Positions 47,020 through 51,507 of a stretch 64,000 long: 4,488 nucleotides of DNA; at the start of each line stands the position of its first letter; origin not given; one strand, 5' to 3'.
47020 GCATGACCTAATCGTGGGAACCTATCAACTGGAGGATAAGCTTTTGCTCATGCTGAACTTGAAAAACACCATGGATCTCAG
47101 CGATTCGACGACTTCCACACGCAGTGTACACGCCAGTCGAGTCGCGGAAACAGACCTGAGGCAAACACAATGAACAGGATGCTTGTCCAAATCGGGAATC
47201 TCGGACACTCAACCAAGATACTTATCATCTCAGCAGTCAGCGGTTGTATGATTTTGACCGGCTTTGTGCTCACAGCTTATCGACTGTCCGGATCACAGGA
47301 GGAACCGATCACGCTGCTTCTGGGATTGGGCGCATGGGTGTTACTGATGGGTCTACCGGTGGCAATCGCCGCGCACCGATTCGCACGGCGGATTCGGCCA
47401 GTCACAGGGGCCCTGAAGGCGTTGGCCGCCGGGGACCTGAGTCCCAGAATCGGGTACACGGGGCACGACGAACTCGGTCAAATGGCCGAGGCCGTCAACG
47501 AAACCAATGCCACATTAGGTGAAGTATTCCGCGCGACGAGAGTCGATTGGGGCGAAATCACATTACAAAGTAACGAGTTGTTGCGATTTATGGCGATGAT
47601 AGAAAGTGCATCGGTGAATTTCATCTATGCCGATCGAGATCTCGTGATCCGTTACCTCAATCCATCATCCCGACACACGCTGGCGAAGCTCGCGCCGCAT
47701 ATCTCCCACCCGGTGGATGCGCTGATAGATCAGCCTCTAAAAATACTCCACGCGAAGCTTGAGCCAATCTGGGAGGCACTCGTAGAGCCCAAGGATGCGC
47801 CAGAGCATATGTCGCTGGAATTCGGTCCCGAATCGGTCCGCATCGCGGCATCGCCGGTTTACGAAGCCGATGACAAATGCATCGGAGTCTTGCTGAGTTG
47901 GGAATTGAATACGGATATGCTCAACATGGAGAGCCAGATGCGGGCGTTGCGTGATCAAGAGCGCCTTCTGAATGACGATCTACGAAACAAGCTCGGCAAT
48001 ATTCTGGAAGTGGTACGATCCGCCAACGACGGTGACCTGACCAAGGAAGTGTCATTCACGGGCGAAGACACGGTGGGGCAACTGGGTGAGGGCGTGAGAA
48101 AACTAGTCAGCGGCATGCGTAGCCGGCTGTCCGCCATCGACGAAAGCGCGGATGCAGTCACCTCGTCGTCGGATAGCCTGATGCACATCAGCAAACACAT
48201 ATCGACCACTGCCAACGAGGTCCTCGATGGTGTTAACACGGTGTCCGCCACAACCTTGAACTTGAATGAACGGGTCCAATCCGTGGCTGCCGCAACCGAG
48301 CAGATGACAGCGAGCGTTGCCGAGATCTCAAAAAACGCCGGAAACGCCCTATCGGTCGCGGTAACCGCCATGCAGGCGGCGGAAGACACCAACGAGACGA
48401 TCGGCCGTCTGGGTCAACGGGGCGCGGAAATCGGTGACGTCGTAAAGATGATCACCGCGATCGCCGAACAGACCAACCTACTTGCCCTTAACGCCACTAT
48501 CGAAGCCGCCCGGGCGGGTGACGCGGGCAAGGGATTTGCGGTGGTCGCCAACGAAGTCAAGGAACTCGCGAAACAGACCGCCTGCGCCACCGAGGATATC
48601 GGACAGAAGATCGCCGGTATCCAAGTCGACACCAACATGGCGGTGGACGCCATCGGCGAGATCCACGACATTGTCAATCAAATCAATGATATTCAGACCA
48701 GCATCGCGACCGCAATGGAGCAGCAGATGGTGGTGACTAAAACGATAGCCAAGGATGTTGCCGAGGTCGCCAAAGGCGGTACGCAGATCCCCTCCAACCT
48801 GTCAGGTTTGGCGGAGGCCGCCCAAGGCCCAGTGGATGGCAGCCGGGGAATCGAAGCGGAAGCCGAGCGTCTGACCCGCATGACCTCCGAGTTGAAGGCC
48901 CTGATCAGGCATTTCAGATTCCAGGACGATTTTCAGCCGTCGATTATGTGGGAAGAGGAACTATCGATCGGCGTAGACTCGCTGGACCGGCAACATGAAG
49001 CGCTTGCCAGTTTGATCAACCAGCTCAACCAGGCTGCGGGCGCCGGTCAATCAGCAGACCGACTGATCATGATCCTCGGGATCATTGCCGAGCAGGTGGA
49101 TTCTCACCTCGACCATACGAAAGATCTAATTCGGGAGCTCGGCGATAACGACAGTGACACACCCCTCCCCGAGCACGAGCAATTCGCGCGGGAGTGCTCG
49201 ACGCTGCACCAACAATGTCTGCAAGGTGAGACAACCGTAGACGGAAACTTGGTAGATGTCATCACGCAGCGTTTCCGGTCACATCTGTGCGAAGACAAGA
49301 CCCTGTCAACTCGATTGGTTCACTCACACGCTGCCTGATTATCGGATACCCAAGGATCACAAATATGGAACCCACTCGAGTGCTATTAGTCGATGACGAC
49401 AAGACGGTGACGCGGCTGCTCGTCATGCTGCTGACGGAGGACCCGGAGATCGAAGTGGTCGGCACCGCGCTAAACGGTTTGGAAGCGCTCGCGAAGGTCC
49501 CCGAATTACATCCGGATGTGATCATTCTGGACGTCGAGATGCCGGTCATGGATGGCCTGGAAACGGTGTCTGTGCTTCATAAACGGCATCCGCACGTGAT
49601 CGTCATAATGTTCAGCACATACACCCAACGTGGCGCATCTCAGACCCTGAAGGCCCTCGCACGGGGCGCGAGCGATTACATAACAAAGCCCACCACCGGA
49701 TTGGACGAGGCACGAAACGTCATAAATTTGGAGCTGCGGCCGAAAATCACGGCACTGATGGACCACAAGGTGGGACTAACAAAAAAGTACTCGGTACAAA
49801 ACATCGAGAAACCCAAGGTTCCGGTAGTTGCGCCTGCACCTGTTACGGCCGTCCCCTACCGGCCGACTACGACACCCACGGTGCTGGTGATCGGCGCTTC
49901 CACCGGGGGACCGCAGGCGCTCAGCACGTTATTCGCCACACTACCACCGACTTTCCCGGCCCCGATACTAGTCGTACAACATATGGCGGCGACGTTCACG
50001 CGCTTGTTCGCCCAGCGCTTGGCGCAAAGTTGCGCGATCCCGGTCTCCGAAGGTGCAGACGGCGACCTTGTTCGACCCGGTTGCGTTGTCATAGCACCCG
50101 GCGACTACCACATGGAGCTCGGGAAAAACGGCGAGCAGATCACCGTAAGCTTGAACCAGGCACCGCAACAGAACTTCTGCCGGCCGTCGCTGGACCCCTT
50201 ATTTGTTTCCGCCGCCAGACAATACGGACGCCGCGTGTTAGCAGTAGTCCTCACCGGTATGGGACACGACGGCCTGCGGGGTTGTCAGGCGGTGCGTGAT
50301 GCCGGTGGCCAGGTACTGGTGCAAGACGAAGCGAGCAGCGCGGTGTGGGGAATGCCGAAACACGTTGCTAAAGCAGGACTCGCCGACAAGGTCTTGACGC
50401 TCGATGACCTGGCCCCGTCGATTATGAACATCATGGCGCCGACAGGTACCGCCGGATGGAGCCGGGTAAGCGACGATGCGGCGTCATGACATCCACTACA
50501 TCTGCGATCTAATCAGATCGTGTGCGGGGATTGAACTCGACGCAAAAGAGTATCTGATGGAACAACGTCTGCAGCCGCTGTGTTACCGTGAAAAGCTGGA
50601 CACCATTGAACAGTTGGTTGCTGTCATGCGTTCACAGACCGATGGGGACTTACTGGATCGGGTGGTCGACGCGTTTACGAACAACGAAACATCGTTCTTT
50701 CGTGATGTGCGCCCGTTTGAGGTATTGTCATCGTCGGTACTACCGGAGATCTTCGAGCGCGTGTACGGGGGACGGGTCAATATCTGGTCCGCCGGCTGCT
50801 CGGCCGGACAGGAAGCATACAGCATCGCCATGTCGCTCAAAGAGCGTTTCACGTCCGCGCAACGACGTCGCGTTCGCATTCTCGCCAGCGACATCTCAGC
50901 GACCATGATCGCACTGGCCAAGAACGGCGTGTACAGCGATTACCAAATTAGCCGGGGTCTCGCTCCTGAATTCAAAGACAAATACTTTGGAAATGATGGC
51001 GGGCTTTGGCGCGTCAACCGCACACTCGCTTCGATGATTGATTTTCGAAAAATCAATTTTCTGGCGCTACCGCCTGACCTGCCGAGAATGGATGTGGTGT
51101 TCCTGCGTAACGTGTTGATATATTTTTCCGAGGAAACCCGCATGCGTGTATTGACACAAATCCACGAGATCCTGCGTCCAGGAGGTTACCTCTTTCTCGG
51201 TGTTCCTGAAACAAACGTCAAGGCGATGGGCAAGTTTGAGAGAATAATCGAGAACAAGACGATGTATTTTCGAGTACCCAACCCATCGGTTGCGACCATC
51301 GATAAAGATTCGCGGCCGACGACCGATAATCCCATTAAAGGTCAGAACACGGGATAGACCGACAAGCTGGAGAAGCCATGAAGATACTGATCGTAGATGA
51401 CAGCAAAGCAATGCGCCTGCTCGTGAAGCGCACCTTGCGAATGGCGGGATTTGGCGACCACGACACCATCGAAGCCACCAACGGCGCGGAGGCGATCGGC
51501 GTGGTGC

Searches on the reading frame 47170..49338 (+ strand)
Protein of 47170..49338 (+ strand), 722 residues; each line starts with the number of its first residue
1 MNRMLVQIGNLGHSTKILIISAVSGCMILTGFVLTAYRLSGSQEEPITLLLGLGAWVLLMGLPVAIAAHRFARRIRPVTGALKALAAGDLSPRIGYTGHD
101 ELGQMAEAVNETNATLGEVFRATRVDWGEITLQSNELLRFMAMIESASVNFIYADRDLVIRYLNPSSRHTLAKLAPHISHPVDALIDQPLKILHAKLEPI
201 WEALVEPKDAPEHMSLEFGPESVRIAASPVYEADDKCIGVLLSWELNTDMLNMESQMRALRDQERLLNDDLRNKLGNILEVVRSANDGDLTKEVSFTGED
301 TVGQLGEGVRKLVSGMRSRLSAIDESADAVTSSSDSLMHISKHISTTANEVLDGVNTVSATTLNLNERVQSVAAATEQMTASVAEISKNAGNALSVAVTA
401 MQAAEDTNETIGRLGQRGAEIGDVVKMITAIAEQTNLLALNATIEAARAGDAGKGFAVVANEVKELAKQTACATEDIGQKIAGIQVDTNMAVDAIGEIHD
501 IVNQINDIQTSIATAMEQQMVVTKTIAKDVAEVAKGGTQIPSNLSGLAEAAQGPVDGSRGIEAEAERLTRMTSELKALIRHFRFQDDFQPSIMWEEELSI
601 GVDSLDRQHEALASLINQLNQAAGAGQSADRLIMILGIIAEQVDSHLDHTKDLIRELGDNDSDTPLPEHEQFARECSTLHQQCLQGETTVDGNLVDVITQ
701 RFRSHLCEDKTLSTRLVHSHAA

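Call 64: search_protein_families(library=pfam, proteins=[window:47170-49338:+], max_evalue=0.001)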
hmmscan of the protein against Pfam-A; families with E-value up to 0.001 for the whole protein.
window:47170-49338:+ (722 aa): 3 families
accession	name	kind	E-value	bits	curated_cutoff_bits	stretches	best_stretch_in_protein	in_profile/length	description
PF00015.26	MCPsignal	-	5.2e-30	105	34.6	1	390-545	4-159/172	Methyl-accepting chemotaxis protein (MCP) signalling domain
PF00672.30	HAMP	-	3.3e-13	50.2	25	1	68-111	3-46/53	HAMP domain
PF08448.16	PAS_4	-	0.00014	22.5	23.1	1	145-242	2-100/110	PAS fold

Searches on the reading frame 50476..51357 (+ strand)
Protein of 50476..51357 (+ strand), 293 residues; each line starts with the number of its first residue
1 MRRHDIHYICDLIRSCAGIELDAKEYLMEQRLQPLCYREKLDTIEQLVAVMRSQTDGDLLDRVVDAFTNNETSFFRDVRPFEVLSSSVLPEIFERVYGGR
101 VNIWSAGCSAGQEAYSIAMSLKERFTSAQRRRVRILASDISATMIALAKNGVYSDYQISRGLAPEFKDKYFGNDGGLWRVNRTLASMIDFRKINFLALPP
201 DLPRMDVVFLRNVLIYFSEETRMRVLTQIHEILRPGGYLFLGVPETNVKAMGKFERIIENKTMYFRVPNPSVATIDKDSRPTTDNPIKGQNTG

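Call 64: search_protein_families(library=pfam, proteins=[window:50476-51357:+], max_evalue=0.001)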
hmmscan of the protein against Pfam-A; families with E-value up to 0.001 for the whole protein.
window:50476-51357:+ (293 aa): 6 families
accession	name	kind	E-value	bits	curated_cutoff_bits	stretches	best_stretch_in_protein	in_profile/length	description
PF01739.24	CheR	-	5.2e-55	186.3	27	1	70-256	1-188/195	CheR methyltransferase, SAM binding domain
PF13649.12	Methyltransf_25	-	1.9e-07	32.1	27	1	187-237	47-97/97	Methyltransferase domain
PF08241.18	Methyltransf_11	-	5.3e-07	30.6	21.2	1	188-241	44-95/95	Methyltransferase domain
PF08242.18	Methyltransf_12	-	6.1e-07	30.5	30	1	188-239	51-98/98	Methyltransferase domain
PF03705.20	CheR_N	-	4.6e-05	23.5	27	1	5-53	2-51/53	CheR methyltransferase, all-alpha domain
PF13847.12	Methyltransf_31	-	0.00097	19.3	27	0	188-264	56-129/145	Methyltransferase domain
